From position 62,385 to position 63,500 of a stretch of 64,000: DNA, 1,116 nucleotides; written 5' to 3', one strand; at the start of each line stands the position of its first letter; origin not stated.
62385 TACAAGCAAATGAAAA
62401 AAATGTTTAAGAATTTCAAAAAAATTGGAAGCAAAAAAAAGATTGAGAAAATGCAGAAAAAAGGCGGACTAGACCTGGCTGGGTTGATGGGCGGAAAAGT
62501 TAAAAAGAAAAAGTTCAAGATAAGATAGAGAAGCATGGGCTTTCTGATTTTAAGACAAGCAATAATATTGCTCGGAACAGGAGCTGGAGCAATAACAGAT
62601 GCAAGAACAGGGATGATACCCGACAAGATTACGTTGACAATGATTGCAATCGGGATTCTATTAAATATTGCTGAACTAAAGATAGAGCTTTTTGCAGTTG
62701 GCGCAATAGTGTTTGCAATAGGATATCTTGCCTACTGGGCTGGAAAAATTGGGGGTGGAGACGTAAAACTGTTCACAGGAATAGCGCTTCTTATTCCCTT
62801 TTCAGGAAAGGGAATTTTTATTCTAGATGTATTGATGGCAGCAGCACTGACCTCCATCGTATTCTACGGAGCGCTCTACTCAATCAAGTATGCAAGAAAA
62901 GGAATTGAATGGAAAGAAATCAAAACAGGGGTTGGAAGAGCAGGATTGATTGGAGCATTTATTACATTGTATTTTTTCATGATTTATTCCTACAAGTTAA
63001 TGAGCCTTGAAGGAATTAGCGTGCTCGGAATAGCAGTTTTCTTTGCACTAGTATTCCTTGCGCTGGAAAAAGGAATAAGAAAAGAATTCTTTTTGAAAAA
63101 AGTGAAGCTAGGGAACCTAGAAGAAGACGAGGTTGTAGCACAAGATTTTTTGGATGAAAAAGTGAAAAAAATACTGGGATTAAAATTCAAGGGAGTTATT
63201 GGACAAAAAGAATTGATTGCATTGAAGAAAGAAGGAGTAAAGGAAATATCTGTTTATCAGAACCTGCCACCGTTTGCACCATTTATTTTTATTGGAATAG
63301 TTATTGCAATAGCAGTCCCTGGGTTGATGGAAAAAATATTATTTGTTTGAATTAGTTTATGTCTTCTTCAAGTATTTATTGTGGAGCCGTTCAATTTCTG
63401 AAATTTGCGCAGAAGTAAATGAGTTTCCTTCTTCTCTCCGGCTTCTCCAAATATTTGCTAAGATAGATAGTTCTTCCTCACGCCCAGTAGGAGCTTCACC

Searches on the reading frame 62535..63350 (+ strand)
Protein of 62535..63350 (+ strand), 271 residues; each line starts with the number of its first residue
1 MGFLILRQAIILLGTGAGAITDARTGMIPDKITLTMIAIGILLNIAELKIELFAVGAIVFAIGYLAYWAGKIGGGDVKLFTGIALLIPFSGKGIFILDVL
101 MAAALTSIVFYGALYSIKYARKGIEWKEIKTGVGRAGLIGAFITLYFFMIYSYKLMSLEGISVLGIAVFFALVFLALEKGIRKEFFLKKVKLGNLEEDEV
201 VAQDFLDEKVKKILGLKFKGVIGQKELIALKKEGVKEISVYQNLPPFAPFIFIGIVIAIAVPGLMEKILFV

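Call 24: search_protein_families(library=pfam, proteins=[window:62535-63350:+], max_evalue=0.01)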
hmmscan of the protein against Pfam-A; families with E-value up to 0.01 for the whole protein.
window:62535-63350:+ (271 aa): 1 family
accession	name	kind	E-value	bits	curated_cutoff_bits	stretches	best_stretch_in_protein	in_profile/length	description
PF01478.23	Peptidase_A24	-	1.2e-10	42.2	26.5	1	12-105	4-93/104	Type IV leader peptidase family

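Call 62: search_protein_families(library=ncbifam, proteins=[window:62535-63350:+], max_evalue=0.001)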
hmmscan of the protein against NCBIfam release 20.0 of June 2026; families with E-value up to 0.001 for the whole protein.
window:62535-63350:+ (271 aa): 0 families

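Call 69: search_solved_structures(query=window:62535-63350:+, max_evalue=1)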
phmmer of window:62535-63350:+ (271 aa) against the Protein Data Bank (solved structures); distinct sequences matched with E-value up to 1: 0.
